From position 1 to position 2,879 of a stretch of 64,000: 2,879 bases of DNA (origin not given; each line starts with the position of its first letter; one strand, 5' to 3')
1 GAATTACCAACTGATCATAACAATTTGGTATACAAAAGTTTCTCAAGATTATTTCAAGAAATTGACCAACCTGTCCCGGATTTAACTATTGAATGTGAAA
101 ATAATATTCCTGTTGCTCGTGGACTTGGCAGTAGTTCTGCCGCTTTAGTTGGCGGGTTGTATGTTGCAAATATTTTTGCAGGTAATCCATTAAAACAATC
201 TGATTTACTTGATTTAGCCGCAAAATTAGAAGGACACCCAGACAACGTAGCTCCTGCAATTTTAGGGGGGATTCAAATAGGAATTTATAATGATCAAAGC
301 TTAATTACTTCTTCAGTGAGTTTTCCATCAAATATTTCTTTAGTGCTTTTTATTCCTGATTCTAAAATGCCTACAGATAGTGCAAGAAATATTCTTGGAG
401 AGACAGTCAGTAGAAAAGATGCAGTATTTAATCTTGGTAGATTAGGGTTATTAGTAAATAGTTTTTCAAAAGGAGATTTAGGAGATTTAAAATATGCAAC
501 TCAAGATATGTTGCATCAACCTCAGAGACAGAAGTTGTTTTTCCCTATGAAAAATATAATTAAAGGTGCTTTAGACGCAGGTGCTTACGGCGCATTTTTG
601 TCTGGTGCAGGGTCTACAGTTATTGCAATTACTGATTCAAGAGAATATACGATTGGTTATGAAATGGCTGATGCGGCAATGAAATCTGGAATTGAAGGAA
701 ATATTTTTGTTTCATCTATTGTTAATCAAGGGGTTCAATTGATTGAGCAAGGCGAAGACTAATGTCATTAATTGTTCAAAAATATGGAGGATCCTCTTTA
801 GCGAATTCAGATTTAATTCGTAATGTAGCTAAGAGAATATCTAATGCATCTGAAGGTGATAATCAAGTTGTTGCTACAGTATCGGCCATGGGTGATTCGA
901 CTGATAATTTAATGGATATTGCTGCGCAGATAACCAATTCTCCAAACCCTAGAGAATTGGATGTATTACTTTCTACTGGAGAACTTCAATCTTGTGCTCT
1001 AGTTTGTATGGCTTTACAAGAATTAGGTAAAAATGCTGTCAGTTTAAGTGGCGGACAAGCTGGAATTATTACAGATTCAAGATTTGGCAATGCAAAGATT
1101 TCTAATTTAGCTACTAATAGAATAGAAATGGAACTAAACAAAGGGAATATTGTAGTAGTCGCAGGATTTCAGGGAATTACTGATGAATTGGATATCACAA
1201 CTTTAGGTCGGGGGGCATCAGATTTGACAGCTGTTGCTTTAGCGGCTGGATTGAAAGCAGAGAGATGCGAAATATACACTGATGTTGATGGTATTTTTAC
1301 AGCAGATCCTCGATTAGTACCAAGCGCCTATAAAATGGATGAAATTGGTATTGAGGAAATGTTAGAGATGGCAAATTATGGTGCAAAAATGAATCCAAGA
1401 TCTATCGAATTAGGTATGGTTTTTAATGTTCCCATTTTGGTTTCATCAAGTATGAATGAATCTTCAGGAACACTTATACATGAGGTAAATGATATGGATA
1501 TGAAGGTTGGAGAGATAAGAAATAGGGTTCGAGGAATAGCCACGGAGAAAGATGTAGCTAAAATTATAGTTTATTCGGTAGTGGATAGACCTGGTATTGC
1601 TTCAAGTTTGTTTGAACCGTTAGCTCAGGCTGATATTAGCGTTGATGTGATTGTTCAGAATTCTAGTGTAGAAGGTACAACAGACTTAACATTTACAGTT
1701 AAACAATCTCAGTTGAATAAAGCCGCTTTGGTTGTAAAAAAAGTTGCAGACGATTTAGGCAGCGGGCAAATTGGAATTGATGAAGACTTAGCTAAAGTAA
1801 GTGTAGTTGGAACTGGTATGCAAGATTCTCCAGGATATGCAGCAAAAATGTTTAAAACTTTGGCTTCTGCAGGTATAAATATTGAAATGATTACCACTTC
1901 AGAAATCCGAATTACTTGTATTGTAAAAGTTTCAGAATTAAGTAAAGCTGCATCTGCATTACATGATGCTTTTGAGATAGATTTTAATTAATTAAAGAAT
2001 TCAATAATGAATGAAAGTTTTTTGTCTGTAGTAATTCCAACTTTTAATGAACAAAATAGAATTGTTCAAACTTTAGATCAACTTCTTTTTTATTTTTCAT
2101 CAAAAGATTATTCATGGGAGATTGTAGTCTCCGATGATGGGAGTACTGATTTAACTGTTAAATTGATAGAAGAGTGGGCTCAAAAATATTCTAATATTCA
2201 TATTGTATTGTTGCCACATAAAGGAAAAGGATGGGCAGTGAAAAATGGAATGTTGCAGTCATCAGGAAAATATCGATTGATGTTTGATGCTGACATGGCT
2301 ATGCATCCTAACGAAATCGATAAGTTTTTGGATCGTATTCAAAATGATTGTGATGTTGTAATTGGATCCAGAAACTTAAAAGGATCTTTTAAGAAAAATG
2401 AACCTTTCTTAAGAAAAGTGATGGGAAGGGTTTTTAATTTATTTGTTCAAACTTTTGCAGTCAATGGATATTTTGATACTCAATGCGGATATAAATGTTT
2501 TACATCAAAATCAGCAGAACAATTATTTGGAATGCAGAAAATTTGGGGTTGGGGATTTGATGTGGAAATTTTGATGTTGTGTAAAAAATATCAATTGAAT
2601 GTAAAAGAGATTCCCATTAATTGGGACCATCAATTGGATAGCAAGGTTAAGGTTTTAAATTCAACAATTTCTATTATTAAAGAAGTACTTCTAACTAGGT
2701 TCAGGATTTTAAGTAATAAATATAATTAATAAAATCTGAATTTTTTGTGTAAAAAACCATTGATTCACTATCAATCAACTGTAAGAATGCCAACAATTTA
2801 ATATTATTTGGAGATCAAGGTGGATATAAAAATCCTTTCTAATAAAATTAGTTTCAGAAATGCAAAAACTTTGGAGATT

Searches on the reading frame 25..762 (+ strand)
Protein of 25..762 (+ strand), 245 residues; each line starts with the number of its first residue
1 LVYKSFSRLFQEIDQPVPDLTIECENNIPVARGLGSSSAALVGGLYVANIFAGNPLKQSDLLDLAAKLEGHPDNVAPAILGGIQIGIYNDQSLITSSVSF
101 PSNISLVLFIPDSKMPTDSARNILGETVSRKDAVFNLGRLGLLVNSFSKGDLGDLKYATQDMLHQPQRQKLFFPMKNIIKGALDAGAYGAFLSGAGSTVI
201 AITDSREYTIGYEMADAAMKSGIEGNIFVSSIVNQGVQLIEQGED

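Call 48: search_protein_families(library=pfam, proteins=[window:25-762:+], max_evalue=0.00001)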
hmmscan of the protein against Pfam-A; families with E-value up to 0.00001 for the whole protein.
window:25-762:+ (245 aa): 2 families
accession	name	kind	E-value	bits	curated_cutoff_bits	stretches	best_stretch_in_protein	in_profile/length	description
PF00288.32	GHMP_kinases_N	-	3.1e-18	66.2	22.3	1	2-82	3-87/87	GHMP kinases N terminal domain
PF08544.19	GHMP_kinases_C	-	8.5e-10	39.3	21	1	151-206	12-69/85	GHMP kinases C terminal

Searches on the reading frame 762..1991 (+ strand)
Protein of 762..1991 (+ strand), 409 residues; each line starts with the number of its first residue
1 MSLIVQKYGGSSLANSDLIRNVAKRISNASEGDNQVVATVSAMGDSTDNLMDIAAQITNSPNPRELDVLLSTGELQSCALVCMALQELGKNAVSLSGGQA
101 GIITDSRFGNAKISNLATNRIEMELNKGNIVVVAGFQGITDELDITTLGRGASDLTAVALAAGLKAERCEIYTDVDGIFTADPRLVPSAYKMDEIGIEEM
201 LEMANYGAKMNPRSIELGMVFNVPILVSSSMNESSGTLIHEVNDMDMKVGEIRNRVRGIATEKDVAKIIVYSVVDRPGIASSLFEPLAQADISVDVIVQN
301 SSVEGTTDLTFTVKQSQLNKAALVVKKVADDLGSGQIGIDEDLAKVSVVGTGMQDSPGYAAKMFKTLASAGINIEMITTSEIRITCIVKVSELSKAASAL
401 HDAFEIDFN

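Call 47: search_protein_families(library=pfam, proteins=[window:762-1991:+], max_evalue=0.00001)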
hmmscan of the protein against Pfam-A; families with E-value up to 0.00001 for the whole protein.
window:762-1991:+ (409 aa): 4 families
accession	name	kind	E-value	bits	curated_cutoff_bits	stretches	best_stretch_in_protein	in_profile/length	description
PF00696.33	AA_kinase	-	1.9e-42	146.1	24.9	1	3-209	2-213/234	Amino acid kinase family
PF22468.2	ACT_9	-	6.4e-35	119.2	27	2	346-404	1-61/61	ACT domain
PF13840.12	ACT_7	-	4.4e-22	78.2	27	1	339-402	2-65/65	ACT domain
PF01842.31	ACT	-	4.3e-17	62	27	2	268-328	2-64/66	ACT domain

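Call 89: find_encoding_contigs(protein=window:762-1991:+, flank=10000, max_places=3)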
Protein window:762-1991:+ (409 aa): no gene with exactly this product is on record in the collection.

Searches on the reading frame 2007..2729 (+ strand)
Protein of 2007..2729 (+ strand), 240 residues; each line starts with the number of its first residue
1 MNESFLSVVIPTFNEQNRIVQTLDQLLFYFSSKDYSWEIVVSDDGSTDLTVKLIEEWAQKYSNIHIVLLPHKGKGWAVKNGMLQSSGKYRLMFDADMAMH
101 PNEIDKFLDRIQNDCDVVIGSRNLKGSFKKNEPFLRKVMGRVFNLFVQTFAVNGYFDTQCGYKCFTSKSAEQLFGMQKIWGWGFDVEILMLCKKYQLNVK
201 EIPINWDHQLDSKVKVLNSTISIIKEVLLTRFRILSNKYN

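Call 48: search_protein_families(library=pfam, proteins=[window:2007-2729:+], max_evalue=0.00001)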
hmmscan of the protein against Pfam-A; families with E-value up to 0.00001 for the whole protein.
window:2007-2729:+ (240 aa): 2 families
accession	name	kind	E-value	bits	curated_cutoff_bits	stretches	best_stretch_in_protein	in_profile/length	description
PF00535.33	Glycos_transf_2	-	1.3e-29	103.7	23.3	1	7-137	1-130/168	Glycosyl transferase family 2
PF13641.12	Glyco_tranf_2_3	-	2.1e-09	38.2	27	1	6-119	3-120/230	Glycosyltransferase like family 2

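Call 91: find_encoding_contigs(protein=window:2007-2729:+, flank=10000, max_places=2)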
Protein window:2007-2729:+ (240 aa): no gene with exactly this product is on record in the collection.
